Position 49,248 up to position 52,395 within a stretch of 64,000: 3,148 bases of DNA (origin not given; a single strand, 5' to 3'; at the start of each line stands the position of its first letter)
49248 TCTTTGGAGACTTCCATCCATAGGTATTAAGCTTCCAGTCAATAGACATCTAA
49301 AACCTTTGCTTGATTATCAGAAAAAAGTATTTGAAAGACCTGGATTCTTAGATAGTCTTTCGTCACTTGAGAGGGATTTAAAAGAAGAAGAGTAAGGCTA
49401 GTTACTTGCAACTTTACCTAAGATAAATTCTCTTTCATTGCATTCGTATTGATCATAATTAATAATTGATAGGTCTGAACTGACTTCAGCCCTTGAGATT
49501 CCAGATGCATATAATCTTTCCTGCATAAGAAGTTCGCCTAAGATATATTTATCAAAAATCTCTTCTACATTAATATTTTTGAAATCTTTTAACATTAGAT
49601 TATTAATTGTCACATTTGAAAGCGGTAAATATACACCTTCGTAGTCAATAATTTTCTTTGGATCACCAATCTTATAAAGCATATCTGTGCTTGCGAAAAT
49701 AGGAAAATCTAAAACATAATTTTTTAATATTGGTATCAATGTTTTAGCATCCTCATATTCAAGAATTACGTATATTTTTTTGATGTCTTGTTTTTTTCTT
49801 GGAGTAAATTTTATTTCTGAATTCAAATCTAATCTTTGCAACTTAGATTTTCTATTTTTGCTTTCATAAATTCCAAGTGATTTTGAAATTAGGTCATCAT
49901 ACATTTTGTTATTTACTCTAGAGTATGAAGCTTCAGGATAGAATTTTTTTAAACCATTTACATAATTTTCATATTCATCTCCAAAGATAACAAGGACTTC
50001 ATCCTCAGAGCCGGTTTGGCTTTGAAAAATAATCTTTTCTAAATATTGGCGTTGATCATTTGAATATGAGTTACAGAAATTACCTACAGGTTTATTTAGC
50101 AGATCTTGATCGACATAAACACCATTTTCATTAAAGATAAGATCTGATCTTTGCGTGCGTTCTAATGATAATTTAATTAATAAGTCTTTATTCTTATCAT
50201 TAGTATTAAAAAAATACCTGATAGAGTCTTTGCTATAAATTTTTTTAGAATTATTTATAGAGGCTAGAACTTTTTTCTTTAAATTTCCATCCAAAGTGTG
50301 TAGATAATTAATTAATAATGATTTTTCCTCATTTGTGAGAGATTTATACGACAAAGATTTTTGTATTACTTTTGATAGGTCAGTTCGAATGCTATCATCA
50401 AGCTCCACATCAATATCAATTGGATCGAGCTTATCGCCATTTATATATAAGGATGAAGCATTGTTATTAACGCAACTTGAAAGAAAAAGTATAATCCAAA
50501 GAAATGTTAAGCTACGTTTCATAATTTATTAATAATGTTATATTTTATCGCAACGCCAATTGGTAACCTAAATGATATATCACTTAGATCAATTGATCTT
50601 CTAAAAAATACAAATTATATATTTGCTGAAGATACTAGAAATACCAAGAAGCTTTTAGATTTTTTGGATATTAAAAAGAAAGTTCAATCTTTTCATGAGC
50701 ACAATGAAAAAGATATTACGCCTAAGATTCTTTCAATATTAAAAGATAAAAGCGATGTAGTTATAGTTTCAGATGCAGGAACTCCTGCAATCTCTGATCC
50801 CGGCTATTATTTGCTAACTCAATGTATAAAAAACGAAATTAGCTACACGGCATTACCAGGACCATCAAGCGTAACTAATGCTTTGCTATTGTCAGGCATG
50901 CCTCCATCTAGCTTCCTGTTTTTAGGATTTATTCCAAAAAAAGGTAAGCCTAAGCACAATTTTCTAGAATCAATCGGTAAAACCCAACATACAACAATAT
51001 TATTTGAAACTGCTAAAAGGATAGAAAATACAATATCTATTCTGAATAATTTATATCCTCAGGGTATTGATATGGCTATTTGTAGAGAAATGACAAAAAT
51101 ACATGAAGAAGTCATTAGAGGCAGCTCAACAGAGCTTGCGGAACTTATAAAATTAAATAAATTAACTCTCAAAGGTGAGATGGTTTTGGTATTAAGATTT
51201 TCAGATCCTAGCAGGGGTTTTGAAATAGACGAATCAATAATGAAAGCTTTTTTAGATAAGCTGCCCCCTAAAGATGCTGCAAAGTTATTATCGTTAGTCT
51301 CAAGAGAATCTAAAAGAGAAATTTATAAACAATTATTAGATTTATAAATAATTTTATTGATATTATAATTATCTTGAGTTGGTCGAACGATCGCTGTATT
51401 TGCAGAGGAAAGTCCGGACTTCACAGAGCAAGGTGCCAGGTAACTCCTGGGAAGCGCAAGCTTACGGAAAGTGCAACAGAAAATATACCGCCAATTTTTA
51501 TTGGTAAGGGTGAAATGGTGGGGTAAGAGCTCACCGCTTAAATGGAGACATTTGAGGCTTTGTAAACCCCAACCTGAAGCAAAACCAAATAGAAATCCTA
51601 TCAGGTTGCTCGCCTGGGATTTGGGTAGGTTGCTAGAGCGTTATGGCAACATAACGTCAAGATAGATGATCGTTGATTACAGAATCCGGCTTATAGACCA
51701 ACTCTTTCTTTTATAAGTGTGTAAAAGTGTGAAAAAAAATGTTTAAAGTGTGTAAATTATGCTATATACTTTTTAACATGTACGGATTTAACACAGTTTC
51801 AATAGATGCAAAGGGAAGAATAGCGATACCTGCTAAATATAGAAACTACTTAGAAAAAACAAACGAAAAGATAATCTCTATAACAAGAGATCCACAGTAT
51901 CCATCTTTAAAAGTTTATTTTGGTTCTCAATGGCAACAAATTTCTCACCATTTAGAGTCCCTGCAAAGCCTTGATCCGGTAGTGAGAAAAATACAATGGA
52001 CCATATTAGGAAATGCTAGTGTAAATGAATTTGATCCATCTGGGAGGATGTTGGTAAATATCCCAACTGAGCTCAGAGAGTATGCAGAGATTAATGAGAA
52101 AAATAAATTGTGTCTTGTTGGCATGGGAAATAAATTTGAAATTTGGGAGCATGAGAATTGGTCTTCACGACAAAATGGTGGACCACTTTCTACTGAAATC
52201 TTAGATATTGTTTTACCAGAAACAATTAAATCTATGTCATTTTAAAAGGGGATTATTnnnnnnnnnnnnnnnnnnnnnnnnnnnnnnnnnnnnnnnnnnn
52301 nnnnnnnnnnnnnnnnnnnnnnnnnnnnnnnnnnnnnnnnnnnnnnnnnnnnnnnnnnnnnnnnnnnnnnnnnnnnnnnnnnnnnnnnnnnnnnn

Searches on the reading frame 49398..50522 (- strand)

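Call 3: search_protein_families(library=ncbifam, proteins=[window:49398-50522:-])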
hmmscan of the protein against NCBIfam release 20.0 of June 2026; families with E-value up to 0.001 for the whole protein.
window:49398-50522:- (374 aa): 0 families

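Call 25: search_protein_families(library=pfam, proteins=[window:49398-50522:-], max_evalue=1)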
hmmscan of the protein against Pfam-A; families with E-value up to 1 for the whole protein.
window:49398-50522:- (374 aa): 4 families
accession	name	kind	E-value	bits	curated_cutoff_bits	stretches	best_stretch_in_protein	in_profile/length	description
PF04348.19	LppC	-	0.0002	20.5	28.8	1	212-341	393-515/563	LppC putative lipoprotein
PF20184.3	DUF6547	-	0.019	15.7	27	1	143-217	38-112/117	Family of unknown function (DUF6547)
PF08139.17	LPAM_1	-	0.043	14.7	20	1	1-17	1-17/18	Prokaryotic membrane lipoprotein lipid attachment site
PF18664.7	CdiA_C_tRNase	-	0.1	13.3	26.5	1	43-86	71-114/116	CdiA C-terminal tRNase domain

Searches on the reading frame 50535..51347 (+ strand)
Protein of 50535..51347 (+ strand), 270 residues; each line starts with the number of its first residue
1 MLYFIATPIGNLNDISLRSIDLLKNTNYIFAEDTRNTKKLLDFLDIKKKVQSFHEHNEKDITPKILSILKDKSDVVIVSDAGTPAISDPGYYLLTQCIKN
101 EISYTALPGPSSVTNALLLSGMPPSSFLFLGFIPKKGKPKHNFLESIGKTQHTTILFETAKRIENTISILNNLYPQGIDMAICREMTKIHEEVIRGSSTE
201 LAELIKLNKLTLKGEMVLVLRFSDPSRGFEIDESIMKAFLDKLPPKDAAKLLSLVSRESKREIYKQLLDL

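Call 3: search_protein_families(library=ncbifam, proteins=[window:50535-51347:+])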
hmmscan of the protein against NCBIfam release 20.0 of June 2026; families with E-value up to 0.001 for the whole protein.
window:50535-51347:+ (270 aa): 6 families
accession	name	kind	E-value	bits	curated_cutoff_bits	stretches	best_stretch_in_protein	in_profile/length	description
TIGR00096.1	TIGR00096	equivalog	3.4e-67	226.8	167.9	1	1-268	1-272/275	16S rRNA (cytidine(1402)-2'-O)-methyltransferase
NF011570.0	PRK14994.1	equivalog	3.5e-48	164.3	502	1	2-268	14-282/287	16S rRNA (cytidine(1402)-2'-O)-methyltransferase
TIGR01465.1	cobM_cbiF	equivalog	3.8e-06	26.4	259.65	1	3-220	2-224/247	precorrin-4 C(11)-methyltransferase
TIGR02467.1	CbiE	equivalog_domain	9.1e-05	22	92.9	1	11-204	8-194/204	precorrin-6y C5,15-methyltransferase (decarboxylating) subunit CbiE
NF004455.0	PRK05787.1-3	equivalog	9.6e-05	22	258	1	1-195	2-195/221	cobalt-precorrin-7 (C(5))-methyltransferase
NF012017.0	PRK15473.1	equivalog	0.00053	19.4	408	0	2-222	10-235/257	cobalt-precorrin-4 methyltransferase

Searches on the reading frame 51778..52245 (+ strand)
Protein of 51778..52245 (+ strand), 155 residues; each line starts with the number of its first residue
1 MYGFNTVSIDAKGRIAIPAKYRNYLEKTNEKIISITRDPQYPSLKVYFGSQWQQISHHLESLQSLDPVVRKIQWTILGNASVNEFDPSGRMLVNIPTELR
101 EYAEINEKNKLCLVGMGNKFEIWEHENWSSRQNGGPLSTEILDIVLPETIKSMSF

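Call 3: search_protein_families(library=ncbifam, proteins=[window:51778-52245:+])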
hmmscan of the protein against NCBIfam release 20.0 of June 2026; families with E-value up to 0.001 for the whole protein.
window:51778-52245:+ (155 aa): 8 families
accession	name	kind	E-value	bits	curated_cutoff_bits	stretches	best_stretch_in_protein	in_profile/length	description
TIGR00242.1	TIGR00242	equivalog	1.2e-25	90.2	98.35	1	3-130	4-123/144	division/cell wall cluster transcriptional repressor MraZ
NF001476.0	PRK00326.2-2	equivalog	1.3e-18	67.2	162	1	3-131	7-138/163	division/cell wall cluster transcriptional repressor MraZ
NF001477.0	PRK00326.2-4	equivalog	8e-18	64.8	162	1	7-132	10-131/155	division/cell wall cluster transcriptional repressor MraZ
NF001482.0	PRK00326.3-4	equivalog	1.1e-17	64.2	168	1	5-131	6-140/160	division/cell wall cluster transcriptional repressor MraZ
NF001483.0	PRK00326.3-5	equivalog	1.6e-10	41.4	239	1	6-128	8-127/155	division/cell wall cluster transcriptional repressor MraZ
NF001475.0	PRK00326.2-1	equivalog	2.2e-10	40.6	257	1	8-130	11-129/149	division/cell wall cluster transcriptional repressor MraZ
NF040962.1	near_HgcAB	equivalog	7.4e-05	22.5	70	0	85-119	10-42/70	HgcAB-associated protein HgcC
NF006352.0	PRK08577.1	equivalog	0.00072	19.6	140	0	5-32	5-32/136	hypothetical protein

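Call 25: search_protein_families(library=pfam, proteins=[window:51778-52245:+], max_evalue=1)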
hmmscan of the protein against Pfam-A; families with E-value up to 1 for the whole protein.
window:51778-52245:+ (155 aa): 1 family
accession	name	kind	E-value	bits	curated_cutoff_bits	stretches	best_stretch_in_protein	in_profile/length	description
PF02381.23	MraZ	-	2e-20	73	23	2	77-129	2-50/72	MraZ protein, putative antitoxin-like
